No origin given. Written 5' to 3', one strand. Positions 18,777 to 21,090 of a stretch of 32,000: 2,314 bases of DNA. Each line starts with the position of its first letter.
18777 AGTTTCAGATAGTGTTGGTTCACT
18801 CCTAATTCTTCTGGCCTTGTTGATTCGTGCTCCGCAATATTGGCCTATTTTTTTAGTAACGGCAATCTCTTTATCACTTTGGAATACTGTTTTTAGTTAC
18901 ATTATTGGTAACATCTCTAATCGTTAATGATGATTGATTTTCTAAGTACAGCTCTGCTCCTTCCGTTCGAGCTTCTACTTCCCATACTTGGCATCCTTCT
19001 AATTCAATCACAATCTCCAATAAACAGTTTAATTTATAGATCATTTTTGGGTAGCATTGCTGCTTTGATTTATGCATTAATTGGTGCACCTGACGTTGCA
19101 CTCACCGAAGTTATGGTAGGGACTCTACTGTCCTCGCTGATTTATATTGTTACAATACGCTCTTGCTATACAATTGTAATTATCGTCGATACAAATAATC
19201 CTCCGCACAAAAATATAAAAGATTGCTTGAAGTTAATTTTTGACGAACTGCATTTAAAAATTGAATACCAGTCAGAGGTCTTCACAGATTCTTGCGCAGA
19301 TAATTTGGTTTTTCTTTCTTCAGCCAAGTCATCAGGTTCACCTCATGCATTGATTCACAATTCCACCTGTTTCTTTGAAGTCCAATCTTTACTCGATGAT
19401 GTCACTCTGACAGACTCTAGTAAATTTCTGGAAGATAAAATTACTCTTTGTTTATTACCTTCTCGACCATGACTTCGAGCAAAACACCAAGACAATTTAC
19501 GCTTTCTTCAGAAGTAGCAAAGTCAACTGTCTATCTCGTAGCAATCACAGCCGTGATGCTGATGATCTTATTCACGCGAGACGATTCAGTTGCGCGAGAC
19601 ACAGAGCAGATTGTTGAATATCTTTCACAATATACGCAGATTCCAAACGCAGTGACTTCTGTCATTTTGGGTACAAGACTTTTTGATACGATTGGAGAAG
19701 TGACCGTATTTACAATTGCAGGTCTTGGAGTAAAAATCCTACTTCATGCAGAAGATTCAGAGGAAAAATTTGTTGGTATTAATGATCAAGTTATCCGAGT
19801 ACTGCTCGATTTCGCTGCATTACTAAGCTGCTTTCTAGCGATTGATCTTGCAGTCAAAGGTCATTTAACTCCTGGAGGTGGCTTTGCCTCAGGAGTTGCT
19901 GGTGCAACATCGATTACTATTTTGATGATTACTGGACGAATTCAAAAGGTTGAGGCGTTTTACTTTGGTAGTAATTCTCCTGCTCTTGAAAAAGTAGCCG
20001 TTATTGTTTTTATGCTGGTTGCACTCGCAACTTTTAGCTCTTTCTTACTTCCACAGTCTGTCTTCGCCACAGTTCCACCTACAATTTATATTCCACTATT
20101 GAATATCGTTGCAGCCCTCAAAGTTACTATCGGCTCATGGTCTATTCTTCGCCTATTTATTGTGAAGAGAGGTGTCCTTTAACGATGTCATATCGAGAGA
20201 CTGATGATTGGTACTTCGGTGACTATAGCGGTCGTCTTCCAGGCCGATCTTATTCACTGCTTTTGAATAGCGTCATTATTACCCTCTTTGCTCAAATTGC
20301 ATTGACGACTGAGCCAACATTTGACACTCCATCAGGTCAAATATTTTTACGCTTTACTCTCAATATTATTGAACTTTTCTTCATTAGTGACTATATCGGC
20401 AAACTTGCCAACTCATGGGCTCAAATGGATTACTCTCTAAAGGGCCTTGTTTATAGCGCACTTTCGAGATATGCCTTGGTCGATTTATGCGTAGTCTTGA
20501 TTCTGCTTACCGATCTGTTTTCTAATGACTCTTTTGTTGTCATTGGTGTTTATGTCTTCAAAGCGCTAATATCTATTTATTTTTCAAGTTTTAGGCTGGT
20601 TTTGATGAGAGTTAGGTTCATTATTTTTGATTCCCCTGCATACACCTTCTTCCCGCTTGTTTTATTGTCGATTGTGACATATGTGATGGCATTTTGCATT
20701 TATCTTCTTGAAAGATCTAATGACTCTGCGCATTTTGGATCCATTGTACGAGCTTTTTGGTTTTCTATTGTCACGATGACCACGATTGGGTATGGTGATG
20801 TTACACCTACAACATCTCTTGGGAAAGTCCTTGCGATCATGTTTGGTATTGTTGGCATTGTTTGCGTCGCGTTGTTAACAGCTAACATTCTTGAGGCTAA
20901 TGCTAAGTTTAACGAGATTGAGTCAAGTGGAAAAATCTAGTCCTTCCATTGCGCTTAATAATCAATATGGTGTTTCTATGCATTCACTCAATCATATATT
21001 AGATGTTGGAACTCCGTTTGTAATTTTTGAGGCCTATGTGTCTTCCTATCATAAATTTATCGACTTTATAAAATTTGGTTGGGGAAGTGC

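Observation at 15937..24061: An 8.1-kb AT-rich island with no mobility genes sits between ruvA and the dnaG-side core genes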

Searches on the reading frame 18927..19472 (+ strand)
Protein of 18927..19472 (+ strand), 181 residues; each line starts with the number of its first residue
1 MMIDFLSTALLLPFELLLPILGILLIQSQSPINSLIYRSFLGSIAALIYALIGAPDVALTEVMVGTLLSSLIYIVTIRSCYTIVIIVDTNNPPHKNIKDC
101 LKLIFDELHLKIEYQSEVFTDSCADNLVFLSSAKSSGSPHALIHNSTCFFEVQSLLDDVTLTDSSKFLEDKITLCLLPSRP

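Call 4: search_protein_families(library=pfam, proteins=[window:18927-19472:+], max_evalue=0.01)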
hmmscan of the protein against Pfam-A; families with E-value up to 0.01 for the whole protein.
window:18927-19472:+ (181 aa): 1 family
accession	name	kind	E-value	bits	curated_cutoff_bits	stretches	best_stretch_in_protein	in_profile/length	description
PF13244.11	MbhD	-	1.2e-14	54.7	27.2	1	16-79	1-64/67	MBH, subunit D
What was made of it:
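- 18930..19472 (+): MbhD-like subunit, equivalent to the MrpA C-terminal piece, plus a conserved ~100-aa alpha/beta extension of unknown function. PF13244 scores 54.7 bits (call 4).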

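Call 30: search_protein_families(library=ncbifam, proteins=[window:18927-19472:+], max_evalue=0.01)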
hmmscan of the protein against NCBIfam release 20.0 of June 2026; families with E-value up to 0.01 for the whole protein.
window:18927-19472:+ (181 aa): 13 families
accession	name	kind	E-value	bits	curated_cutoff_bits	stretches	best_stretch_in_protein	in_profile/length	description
NF005628.0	PRK07377.1-4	equivalog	9.8e-23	81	151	1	7-91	6-90/195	hypothetical protein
NF005630.0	PRK07377.1-6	equivalog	3e-21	76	149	1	17-114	12-114/187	hypothetical protein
NF005629.0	PRK07377.1-5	equivalog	1.2e-18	67.7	370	1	16-114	11-111/183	hypothetical protein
NF005627.0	PRK07377.1-3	equivalog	5.2e-14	52.6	397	1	16-86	10-80/193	hypothetical protein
NF009161.0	PRK12507.1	equivalog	7.6e-07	28.6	272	1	10-78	11-79/336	putative monovalent cation/H+ antiporter subunit B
NF009159.0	PRK12504.1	equivalog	7.8e-06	25.9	141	1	23-79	19-75/178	DUF4040 domain-containing protein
NF004923.0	PRK06280.1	equivalog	2.5e-05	24.5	80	1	21-78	14-72/79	hypothetical protein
NF009287.0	PRK12647.1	equivalog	2.6e-05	23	937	1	23-78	613-668/773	putative monovalent cation/H+ antiporter subunit A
NF009284.0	PRK12644.1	equivalog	9.5e-05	20.6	962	1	20-79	611-669/975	Na+/H+ antiporter subunit A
NF006242.0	PRK08378.1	subfamily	0.00058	20.3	98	1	23-78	20-75/85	hypothetical protein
NF009285.0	PRK12645.1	equivalog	0.001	17.4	1028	1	21-74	641-694/804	Na+/H+ antiporter subunit A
NF009290.0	PRK12650.1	equivalog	0.0019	16.2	980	1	23-78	617-671/966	DUF4040 family protein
NF009286.0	PRK12646.1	equivalog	0.0037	15.8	1063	1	16-79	635-697/800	DUF4040 family protein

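Call 76: find_homologous_proteins(query=window:18930-19472:+, max_evalue=0.00001)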
Query window:18930-19472:+ (180 aa): 455 proteins with E <= 0.00001 among 955 candidates; the best 120 are listed.
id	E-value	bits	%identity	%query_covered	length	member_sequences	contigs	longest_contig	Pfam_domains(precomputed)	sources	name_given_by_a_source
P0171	2.4e-107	374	99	100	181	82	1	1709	PF13244.12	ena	-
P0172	8.0e-68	246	70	83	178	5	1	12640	PF13244.12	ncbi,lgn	-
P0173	1.4e-67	245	69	95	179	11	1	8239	PF13244.12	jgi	jgi:putative multicomponent Na+:H+ antiporter subunit B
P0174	3.4e-66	240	68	96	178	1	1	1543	PF13244.12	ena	-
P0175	5.1e-66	240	73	77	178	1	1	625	PF13244.12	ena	-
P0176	8.4e-66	239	73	78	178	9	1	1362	PF13244.12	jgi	jgi:putative multicomponent Na+:H+ antiporter subunit B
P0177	1.9e-65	238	72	88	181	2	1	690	PF13244.12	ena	-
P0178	2.2e-65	238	72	78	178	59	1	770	PF13244.12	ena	-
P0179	2.5e-65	238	72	88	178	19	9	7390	PF13244.12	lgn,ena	-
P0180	6.0e-65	236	67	85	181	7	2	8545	PF13244.12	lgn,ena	-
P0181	1.2e-64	235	69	79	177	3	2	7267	PF13244.12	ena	-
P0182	2.0e-64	235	71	88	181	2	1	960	PF13244.12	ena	-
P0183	2.3e-64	234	71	88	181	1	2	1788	PF13244.12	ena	-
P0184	4.3e-64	234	74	88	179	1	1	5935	PF13244.12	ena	-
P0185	7.5e-64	233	66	98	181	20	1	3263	PF13244.12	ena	-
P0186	8.7e-64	233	70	88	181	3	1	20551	PF13244.12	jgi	-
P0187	4.5e-63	230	65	96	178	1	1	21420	PF13244.12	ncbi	-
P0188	9.9e-63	229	65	96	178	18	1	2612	PF13244.12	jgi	-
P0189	1.1e-62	229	67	92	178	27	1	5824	PF13244.12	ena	-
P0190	1.2e-62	229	65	96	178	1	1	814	PF13244.12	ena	-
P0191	1.6e-62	228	64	98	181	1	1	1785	PF13244.12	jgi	-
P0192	2.1e-62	228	64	96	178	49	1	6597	PF13244.12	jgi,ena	-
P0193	2.2e-62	228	65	96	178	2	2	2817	PF13244.12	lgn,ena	-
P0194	2.2e-62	228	68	90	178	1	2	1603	PF13244.12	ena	-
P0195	2.4e-62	228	64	96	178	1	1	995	PF13244.12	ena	-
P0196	5.8e-62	227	70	76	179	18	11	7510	PF13244.12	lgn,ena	-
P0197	1.0e-61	226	72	88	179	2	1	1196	PF13244.12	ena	-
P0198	1.1e-61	226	64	96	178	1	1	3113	PF13244.12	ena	-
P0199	1.2e-61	226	70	76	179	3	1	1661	PF13244.12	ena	-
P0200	1.5e-61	225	70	86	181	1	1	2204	PF13244.12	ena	-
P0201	2.1e-61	225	72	88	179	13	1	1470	PF13244.12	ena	-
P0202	2.2e-61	225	72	86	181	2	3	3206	PF13244.12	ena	-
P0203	3.4e-61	224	72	86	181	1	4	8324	PF13244.12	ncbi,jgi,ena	-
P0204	3.5e-61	224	69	90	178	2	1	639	PF13244.12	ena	-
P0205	4.3e-61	224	70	74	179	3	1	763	PF13244.12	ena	-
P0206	5.1e-61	224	71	88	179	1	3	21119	PF13244.12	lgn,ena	-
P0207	2.3e-60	221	70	86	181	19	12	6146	PF13244.12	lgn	-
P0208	3.3e-60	221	70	91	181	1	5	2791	PF13244.12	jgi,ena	-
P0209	3.6e-60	221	69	86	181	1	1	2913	PF13244.12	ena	-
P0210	3.6e-60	221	72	86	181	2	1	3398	PF13244.12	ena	-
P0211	7.5e-60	220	71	86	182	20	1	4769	PF13244.12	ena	-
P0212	7.5e-60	220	71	86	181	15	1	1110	PF13244.12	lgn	-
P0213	7.9e-60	220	71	86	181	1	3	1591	PF13244.12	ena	-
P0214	1.2e-59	219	69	91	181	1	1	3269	PF13244.12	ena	-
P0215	1.8e-59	218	62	97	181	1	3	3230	PF13244.12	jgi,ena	-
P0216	2.6e-59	218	69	91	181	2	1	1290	PF13244.12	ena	-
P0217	2.6e-59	218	69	91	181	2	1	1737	PF13244.12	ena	-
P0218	3.2e-59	218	71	85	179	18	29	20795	PF13244.12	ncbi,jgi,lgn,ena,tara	tara:strand:+ start:3470 stop:4009 length:540 start_codon:yes stop_codon:yes gene_type:complete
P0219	3.7e-59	217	62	86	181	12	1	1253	PF13244.12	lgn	-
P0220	3.8e-59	217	61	86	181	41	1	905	PF13244.12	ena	-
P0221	4.2e-59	217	71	88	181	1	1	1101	PF13244.12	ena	-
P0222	4.2e-59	217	66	98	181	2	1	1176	PF13244.12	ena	-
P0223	5.1e-59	217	63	97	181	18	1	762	PF13244.12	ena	-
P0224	7.6e-59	216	72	86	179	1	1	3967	PF13244.12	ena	-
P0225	8.9e-59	216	70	86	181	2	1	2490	PF13244.12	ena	-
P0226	8.9e-59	216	71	88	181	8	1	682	PF13244.12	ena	-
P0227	9.8e-59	216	63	97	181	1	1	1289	PF13244.12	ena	-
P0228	1.5e-58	215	71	88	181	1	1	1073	PF13244.12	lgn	-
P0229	2.6e-58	215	70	86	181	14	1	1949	PF13244.12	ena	-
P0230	3.3e-58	214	66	89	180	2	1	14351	PF13244.12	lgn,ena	-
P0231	4.4e-58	214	68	86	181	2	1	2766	PF13244.12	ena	-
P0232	6.3e-58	213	63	97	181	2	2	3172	PF13244.12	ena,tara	tara:strand:+ start:171 stop:716 length:546 start_codon:yes stop_codon:yes gene_type:complete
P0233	6.3e-58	213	63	97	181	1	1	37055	PF13244.12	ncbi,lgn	-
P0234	8.4e-58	213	62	97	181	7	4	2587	PF13244.12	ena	-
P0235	9.5e-58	213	62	97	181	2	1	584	PF13244.12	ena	-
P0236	1.0e-57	213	63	97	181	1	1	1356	PF13244.12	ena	-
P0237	1.7e-57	212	62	97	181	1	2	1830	PF13244.12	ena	-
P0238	2.5e-57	212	62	97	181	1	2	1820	PF13244.12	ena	-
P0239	3.0e-57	211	61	98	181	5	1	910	PF13244.12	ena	-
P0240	3.6e-57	211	61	98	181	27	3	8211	PF13244.12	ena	-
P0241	8.3e-57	210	76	64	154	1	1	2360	PF13244.12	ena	-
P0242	1.2e-56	209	68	86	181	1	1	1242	PF13244.12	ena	-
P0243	1.4e-56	209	66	86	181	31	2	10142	PF13244.12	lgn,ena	-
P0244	1.9e-56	209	59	86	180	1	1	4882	PF13244.12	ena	-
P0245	2.3e-56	208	62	97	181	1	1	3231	PF13244.12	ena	-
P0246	2.3e-56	208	62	97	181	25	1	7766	PF13244.12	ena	-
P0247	3.5e-56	208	67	86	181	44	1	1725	PF13244.12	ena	-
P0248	3.6e-56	208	68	86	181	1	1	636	PF13244.12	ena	-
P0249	4.8e-56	207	61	97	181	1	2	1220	PF13244.12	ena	-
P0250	6.2e-56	207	69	88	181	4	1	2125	PF13244.12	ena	-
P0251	1.6e-55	206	63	89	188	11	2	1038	PF13244.12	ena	-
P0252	1.2e-54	203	57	98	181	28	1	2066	PF13244.12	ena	-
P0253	3.6e-53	198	68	87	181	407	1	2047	PF13244.12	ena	-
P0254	5.5e-53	197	57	97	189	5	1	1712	PF13244.12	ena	-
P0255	1.1e-52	196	84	54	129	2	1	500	PF13244.12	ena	-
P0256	1.4e-52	196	59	97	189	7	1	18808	PF13244.12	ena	-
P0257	6.1e-52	194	61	92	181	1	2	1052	PF13244.12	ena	-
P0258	8.6e-52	194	65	82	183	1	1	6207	PF13244.12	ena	-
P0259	1.5e-51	193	64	88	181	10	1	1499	PF13244.12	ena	-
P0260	1.9e-51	192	62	88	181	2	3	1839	PF13244.12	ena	-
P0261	3.4e-50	188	56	98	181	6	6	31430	PF13244.12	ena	-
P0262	3.5e-50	188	55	82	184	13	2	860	PF13244.12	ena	-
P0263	4.4e-48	181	53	82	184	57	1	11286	PF13244.12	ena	-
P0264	4.6e-48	181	50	83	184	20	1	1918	PF13244.12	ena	-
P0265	4.7e-48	181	55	96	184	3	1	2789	PF13244.12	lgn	-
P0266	5.2e-47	178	51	82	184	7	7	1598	PF13244.12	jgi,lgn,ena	-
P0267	1.1e-45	174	79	48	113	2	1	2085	PF13244.12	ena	-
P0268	1.6e-45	173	52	82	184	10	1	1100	PF13244.12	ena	-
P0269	3.2e-45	172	54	74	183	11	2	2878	PF13244.12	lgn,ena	-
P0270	2.4e-44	169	52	91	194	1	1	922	PF13244.12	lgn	-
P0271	2.4e-44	169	48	89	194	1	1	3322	PF13244.12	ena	-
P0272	3.3e-44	169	47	89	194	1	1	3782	PF13244.12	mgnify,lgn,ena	mgnify:FL=1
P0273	4.1e-44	169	52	91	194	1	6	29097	PF13244.12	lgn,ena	-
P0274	4.1e-44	169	47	89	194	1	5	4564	PF13244.12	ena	-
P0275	4.1e-44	169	50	78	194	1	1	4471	PF13244.12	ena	-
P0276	4.8e-44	168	51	78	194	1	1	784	PF13244.12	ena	-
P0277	5.2e-44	168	51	78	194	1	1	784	PF13244.12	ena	-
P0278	6.6e-44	168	51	78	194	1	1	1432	PF13244.12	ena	-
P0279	6.6e-44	168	51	78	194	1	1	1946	PF13244.12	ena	-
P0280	7.6e-44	168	47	89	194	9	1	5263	PF13244.12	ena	-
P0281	1.1e-43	167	50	85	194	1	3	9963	PF13244.12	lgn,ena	-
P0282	1.9e-43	166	50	85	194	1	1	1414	PF13244.12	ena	-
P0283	2.1e-43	166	49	82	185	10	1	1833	PF13244.12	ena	-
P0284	2.2e-43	166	51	78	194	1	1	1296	PF13244.12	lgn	-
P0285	2.4e-43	166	49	96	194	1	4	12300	PF13244.12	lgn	-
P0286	3.2e-43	166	96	51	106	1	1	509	PF13244.12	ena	-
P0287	4.1e-43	165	50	91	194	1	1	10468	PF13244.12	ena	-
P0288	4.3e-43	165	51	91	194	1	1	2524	PF13244.12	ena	-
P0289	4.3e-43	165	51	78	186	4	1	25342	PF13244.12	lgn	-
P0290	4.5e-43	165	51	91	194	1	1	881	PF13244.12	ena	-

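Call 84: predict_structure(alignment_id=A3)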
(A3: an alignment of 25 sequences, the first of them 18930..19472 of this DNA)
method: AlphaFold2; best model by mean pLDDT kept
length: 180 residues; sequences in the alignment: 25
mean_pLDDT: 79.7   pTM: 0.56
mean pLDDT of the five models: 79.7, 79.2, 76.3, 74.4, 71.9
residues with pLDDT >= 90: 2; 70-90: 152; 50-70: 25; < 50: 1
segments of 3 or more residues with pLDDT < 50: none
pLDDT, mean of each block of 10 residues (from residue 1): 67 80 76 76 81 82 77 68 87 87 87 86 79 72 87 87 80 77
secondary structure, 60 per line:
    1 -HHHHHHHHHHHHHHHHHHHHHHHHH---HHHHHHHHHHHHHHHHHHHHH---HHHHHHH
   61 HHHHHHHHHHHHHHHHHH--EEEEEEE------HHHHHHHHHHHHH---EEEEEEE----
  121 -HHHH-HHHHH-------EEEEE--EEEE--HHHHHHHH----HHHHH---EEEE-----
elements in order: H2-26 H30-50 H54-78 E81-87 H94-106 E110-116 H122-125 H127-131 E139-143 E146-149 H152-159 H164-168 E172-175
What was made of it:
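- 18930..19472 (+): An AlphaFold model has pLDDT 79.7 (call 84).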

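Call 87: fold_search(model_id=the predicted structure, library=pdb)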
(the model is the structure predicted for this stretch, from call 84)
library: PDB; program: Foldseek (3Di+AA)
matches with E <= 10: 946; with E <= 0.001: 0
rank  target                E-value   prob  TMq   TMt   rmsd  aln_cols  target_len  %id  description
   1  8qby_J                6.3e-02  0.99  0.38  0.36  20.4       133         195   14  Respiratory complex I from Paracoccus denitrificans in MSP2N2 nanodiscs (released 2024-09-11)
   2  6u8y_D                9.6e-02  1.00  0.30  0.57   4.2        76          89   26  Structure of the membrane-bound sulfane sulfur reductase (MBS), an archaeal respiratory membrane complex (released 2020-09-09)
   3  6y79_6                1.3e-01  0.60  0.33  0.33  26.5       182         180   18  Cryo-EM structure of a respiratory complex I F89A mutant (released 2020-10-28)
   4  6cfw_D                1.4e-01  1.00  0.37  0.82   1.1        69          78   17  cryoEM structure of a respiratory membrane-bound hydrogenase (released 2018-05-23)
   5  7o71_6                1.4e-01  0.66  0.35  0.35  27.0       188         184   18  Cryo-EM structure of a respiratory complex I (released 2021-11-10)
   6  8e73_6M               1.5e-01  1.00  0.36  0.34   1.2        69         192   16  Vigna radiata supercomplex I+III2 (full bridge) (released 2023-01-11)
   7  6yj4_J                1.7e-01  0.51  0.33  0.32  26.4       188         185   18  Structure of Yarrowia lipolytica complex I at 2.7 A (released 2020-08-12)
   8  5mlt                  1.8e-01  0.28  0.21  0.10   5.6        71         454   15  Structural characterization of a carbohydrate substrate binding protein from Streptococcus pneumoniae (released 2017-01-11)
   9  9a6h_A                2.0e-01  1.00  0.34  0.08   1.1        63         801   22  Integrative model of MRPA-MRPD by crosslinking MS and deep learning (released 2024-09-18)
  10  2f59_A                2.1e-01  0.25  0.24  0.28  12.6       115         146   11  Lumazine synthase RibH1 from Brucella abortus (Gene BruAb1_0785, Swiss-Prot entry Q57DY1) complexed with inhibitor 5-N (released 2006-11-28)
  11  7k15                  2.2e-01  0.18  0.27  0.13  13.9       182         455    9  Crystal structure of the Human Leukotriene B4 Receptor 1 in Complex with Selective Antagonist MK-D-046 (released 2021-02-17)
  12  5swb_A                2.4e-01  0.28  0.21  0.10   5.4        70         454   14  Crystal structure of N-glycan transport solute binding protein (NgtS) from Streptococcus pneumoniae in complex with Ma (released 2016-12-14)
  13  4hh1_B                2.5e-01  0.10  0.18  0.10  16.1       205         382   14  Dark-state structure of AppA wild-type without the Cys-rich region from Rb. sphaeroides (released 2013-06-05)
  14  5swb_C                2.7e-01  0.18  0.20  0.10   5.5        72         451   17  Crystal structure of N-glycan transport solute binding protein (NgtS) from Streptococcus pneumoniae in complex with Ma (released 2016-12-14)
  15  4bs9                  3.0e-01  0.41  0.26  0.08   7.3        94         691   16  Structure of the heterocyclase TruD (released 2013-11-06)
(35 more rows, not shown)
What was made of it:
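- On MBH/MBS-type Mrp-like ion module: The MbhD fold matches 6CFW_D at rmsd 1.1 A (call 87).
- Closest known: Mrp-like Na+/H+ module of the Pyrococcus furiosus membrane-bound hydrogenase. Same: A separate small MbhD subunit with the same fold (call 87).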

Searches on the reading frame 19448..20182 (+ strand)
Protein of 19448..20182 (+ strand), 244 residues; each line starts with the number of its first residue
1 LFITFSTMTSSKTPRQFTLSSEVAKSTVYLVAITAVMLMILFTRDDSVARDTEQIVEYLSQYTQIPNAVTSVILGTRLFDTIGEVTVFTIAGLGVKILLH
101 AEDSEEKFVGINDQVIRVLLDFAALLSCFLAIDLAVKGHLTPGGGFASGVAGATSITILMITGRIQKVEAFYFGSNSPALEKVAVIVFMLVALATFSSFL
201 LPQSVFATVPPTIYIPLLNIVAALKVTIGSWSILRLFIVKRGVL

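Call 4: search_protein_families(library=pfam, proteins=[window:19448-20182:+], max_evalue=0.01)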
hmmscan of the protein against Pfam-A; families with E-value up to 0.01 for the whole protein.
window:19448-20182:+ (244 aa): 2 families
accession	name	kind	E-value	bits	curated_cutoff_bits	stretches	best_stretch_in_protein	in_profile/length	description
PF04039.18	MnhB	-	4.7e-13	49.9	22.5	1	115-231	1-126/127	Domain related to MnhB subunit of Na+/H+ antiporter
PF20501.3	MbhE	-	0.00043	20.7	27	1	54-100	36-82/98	MBH, subunit E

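Call 30: search_protein_families(library=ncbifam, proteins=[window:19448-20182:+], max_evalue=0.01)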
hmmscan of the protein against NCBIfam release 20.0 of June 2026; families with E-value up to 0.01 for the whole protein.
window:19448-20182:+ (244 aa): 19 families
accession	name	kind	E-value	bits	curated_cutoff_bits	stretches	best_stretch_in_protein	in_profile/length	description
NF009218.0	PRK12567.1-2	equivalog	7.7e-80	267.4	184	1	25-244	4-200/200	putative monovalent cation/H+ antiporter subunit B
NF009219.0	PRK12567.1-3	equivalog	2e-56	191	179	1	27-244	3-220/220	putative monovalent cation/H+ antiporter subunit B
NF009220.0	PRK12567.1-5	equivalog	6.5e-24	85.1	219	1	61-244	30-200/200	putative monovalent cation/H+ antiporter subunit B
NF009217.0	PRK12567.1-1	equivalog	1.7e-14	53.9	268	1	55-201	41-186/238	putative monovalent cation/H+ antiporter subunit B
NF009161.0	PRK12507.1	equivalog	1.7e-12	47.2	272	1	54-193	130-274/336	putative monovalent cation/H+ antiporter subunit B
NF009159.0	PRK12504.1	equivalog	1.5e-09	38.1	141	1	6-104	74-177/178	DUF4040 domain-containing protein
NF009288.0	PRK12648.1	equivalog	2.3e-09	36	1104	1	61-219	735-903/954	monovalent cation/H+ antiporter subunit A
NF009290.0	PRK12650.1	equivalog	5.1e-08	31.3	980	1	13-162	673-838/966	DUF4040 family protein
NF009229.0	PRK12579.1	equivalog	9e-08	31.9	229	1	47-233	28-240/258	putative monovalent cation/H+ antiporter subunit B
NF009223.0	PRK12573.1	subfamily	4.8e-07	30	152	1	112-221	4-109/140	Na(+)/H(+) antiporter subunit B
NF006248.0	PRK08386.1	subfamily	5.7e-07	29.5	92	1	115-198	6-89/151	putative monovalent cation/H+ antiporter subunit B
NF006249.0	PRK08387.1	equivalog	8.4e-07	29.5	111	1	131-228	22-117/133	putative monovalent cation/H+ antiporter subunit B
NF009284.0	PRK12644.1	equivalog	3.6e-06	25.3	962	1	28-106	686-768/975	Na+/H+ antiporter subunit A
TIGR00943.1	2a6301s02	subfamily_domain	6.8e-06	26.6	139.75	1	135-219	2-82/107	cation/proton antiporter, MnhB/MrpB subunit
NF004924.0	PRK06281.1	equivalog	4.5e-05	23.4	137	0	122-235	11-142/154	putative monovalent cation/H+ antiporter subunit B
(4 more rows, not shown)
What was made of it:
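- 19469..20182 (+): mrpB (weak MbhE match plus MnhB domain). NCBIfam NF009218 scores 267 bits, above its 184-bit cut-off (calls 4, 30).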

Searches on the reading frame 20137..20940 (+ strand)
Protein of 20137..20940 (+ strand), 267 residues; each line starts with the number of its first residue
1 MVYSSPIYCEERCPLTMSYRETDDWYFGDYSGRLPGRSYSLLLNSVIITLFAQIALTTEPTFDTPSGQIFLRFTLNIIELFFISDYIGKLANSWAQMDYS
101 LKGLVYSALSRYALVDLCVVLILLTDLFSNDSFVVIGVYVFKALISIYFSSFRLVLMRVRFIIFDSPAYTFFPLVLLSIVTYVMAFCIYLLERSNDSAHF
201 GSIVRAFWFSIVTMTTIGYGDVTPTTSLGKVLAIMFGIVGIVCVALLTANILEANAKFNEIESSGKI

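Call 4: search_protein_families(library=pfam, proteins=[window:20137-20940:+], max_evalue=0.01)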
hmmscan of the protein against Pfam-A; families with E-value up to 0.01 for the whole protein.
window:20137-20940:+ (267 aa): 3 families
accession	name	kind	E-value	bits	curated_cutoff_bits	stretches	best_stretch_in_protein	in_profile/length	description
PF07885.22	Ion_trans_2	-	4.3e-18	65.4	22.5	1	178-254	3-76/79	Ion channel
PF00520.37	Ion_trans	-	3.2e-08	33.5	25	1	48-260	11-238/241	Ion transport protein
PF00060.32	Lig_chan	-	0.00015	22.1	30.8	1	179-251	10-90/146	Ligand-gated ion channel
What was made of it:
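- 20185..20940 (+): 6-TM Kv-like K+ channel. PF07885 scores 65 bits and PF00520 scores 33 bits (call 4).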

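Call 30: search_protein_families(library=ncbifam, proteins=[window:20137-20940:+], max_evalue=0.01)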
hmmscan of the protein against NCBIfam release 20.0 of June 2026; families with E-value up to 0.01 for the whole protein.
window:20137-20940:+ (267 aa): 2 families
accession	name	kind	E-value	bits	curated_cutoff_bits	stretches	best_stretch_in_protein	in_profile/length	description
NF040645.1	K_channel_Meth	equivalog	4.2e-08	33.3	300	1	61-242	31-199/203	hyperpolarization-activated voltage-gated potassium channel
NF007828.0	PRK10537.1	equivalog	6e-08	32.1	425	1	127-245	111-221/403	voltage-gated potassium channel protein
